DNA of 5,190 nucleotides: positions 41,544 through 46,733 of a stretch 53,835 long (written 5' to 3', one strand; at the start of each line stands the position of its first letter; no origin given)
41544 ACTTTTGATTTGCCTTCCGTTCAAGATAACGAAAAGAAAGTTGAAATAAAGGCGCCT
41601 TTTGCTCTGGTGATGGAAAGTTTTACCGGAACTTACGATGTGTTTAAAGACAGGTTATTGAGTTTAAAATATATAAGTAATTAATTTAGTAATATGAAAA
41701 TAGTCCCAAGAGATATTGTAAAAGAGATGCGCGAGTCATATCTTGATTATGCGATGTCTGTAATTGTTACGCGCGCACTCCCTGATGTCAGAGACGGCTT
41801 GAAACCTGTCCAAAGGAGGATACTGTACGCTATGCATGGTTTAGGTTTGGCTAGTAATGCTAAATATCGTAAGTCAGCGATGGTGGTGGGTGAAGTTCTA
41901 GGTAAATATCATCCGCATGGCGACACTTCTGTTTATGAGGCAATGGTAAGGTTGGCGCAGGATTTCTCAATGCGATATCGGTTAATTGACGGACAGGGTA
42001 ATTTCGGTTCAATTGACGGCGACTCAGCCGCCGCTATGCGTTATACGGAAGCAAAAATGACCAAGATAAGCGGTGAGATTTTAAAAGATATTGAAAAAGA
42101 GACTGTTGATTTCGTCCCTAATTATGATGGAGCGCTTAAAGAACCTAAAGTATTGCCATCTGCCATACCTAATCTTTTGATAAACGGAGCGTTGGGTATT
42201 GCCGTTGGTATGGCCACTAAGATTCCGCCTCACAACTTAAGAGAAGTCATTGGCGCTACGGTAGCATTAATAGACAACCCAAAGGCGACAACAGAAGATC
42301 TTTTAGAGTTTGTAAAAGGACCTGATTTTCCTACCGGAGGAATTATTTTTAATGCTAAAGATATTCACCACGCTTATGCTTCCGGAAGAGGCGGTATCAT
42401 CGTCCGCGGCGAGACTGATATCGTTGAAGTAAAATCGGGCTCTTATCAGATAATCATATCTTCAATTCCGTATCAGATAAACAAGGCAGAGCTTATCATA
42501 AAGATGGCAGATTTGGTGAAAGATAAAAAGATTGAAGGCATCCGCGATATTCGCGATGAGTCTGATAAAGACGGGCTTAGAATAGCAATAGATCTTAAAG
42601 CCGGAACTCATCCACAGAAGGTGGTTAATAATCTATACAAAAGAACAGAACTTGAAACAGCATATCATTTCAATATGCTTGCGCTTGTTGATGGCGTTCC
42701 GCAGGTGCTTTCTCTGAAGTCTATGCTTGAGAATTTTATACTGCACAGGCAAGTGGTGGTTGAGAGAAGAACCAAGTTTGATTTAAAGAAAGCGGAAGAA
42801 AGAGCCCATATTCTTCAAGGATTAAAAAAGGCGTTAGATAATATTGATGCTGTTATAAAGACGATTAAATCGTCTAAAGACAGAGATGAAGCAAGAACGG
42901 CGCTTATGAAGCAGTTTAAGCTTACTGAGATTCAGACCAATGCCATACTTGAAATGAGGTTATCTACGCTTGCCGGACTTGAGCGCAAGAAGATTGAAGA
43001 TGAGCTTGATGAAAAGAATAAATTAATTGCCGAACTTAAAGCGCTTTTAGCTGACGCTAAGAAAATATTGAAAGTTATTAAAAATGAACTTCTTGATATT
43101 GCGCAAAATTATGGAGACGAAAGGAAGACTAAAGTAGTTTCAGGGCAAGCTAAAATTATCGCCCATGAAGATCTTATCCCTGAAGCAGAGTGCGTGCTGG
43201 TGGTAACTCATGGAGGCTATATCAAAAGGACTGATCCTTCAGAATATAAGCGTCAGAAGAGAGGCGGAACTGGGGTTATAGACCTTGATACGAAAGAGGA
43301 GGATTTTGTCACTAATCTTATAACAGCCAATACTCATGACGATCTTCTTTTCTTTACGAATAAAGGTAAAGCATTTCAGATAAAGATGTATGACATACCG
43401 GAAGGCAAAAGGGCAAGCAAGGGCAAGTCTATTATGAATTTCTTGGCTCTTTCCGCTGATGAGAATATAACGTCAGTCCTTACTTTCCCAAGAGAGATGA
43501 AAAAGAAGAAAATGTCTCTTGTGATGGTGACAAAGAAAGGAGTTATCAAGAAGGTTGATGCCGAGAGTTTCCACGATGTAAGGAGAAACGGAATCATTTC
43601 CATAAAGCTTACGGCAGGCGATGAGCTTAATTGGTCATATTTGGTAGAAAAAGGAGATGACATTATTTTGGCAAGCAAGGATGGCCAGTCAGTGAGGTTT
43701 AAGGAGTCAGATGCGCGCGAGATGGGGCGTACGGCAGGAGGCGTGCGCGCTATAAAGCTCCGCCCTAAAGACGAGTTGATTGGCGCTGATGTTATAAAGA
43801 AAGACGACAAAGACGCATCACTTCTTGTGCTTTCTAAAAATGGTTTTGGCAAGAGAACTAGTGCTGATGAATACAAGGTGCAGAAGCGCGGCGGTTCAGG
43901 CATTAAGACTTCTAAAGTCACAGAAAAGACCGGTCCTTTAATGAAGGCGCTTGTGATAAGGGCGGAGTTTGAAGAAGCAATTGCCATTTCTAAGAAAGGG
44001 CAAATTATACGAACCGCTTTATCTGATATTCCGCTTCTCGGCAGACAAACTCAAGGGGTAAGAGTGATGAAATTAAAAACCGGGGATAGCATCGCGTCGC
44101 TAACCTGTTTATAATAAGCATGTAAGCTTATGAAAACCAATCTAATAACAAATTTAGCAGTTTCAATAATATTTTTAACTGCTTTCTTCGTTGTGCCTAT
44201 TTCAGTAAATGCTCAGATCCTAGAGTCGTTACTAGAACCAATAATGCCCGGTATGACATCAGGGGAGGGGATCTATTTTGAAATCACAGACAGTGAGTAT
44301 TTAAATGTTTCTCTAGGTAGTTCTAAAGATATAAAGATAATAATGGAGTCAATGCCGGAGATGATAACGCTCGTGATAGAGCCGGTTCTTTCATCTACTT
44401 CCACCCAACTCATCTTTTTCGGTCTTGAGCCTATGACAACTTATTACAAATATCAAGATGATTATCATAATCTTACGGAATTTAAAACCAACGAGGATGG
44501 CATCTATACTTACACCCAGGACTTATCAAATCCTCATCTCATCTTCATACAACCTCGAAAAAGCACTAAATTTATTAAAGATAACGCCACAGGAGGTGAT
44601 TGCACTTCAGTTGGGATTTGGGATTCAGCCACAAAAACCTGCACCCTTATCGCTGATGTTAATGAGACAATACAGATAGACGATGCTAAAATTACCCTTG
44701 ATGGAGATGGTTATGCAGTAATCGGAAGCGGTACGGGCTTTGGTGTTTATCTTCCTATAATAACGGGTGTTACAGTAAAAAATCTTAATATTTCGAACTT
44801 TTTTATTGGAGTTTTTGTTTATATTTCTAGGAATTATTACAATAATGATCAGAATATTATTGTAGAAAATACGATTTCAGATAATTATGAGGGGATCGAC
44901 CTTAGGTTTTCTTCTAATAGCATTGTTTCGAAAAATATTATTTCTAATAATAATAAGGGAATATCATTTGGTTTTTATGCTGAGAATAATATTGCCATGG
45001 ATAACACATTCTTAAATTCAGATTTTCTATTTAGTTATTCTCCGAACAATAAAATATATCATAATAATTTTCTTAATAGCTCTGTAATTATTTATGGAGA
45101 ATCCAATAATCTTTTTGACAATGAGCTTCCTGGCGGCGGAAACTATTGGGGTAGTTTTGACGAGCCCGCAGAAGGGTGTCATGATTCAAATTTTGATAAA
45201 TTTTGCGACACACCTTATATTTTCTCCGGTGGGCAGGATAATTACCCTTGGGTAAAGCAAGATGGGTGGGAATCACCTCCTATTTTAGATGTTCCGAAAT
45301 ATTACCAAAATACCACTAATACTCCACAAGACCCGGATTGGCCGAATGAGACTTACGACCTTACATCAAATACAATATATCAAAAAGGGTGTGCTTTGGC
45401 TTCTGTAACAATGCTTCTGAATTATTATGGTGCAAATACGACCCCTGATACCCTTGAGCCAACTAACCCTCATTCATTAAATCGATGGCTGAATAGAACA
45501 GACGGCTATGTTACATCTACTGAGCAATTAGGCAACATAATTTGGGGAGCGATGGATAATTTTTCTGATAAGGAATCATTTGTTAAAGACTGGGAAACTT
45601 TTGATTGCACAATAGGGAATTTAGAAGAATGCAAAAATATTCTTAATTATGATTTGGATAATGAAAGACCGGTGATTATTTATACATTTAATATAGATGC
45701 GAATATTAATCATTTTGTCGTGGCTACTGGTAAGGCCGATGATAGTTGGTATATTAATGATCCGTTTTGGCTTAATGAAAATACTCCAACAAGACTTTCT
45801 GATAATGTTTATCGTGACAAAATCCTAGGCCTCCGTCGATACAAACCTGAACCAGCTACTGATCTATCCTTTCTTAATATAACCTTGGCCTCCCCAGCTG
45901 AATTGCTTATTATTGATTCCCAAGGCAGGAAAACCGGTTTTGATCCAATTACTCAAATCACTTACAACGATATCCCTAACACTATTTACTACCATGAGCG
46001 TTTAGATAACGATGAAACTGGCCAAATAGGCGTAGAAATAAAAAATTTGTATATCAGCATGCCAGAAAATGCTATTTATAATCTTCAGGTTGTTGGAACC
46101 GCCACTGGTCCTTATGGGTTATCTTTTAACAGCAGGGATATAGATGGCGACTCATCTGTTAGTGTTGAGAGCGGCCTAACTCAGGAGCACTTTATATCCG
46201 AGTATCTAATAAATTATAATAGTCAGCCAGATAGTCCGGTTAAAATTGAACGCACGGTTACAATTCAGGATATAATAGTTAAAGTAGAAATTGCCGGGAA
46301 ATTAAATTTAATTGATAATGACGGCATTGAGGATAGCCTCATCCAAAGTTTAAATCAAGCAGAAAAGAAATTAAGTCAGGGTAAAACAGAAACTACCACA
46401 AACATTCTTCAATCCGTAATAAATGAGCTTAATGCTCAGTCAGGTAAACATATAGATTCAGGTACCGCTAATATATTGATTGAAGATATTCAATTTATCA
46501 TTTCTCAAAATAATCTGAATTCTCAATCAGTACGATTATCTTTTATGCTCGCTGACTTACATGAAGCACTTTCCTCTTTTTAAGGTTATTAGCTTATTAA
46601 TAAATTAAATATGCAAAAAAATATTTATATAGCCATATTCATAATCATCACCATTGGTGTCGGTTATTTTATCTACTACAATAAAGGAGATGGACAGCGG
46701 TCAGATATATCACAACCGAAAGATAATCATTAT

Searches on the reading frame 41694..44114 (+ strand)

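Call 8: search_protein_families(library=pfam, proteins=[window:41694-44114:+], max_evalue=0.001)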
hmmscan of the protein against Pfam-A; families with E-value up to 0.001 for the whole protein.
window:41694-44114:+ (806 aa): 2 families
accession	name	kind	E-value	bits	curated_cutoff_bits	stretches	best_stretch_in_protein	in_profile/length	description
PF00521.26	DNA_topoisoIV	-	2.9e-165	550.7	31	1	27-466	1-431/432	DNA gyrase/topoisomerase IV, subunit A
PF03989.18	DNA_gyraseA_C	-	1.8e-69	229.4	27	6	655-702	1-48/48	DNA gyrase C-terminal domain, beta-propeller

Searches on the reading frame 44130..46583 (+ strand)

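Call 8: search_protein_families(library=pfam, proteins=[window:44130-46583:+], max_evalue=0.001)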
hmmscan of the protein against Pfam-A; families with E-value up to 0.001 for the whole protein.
window:44130-46583:+ (817 aa): 5 families
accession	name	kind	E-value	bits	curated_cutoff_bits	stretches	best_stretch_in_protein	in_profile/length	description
PF05048.19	NosD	-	2e-10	40.9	23.6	1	192-344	46-211/212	Periplasmic copper-binding protein (NosD)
PF13529.12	Peptidase_C39_2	-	3.3e-09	37.9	24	1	386-545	1-142/143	Peptidase_C39 like family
PF13229.12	Beta_helix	-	6.5e-09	36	25.9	1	213-331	10-132/158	Right handed beta helix region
PF03412.21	Peptidase_C39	-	9.4e-08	32.4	22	0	510-550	73-106/133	Peptidase C39 family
PF22888.1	FIMAH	-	5.3e-06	27.4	24.8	1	728-791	17-80/81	FIMAH domain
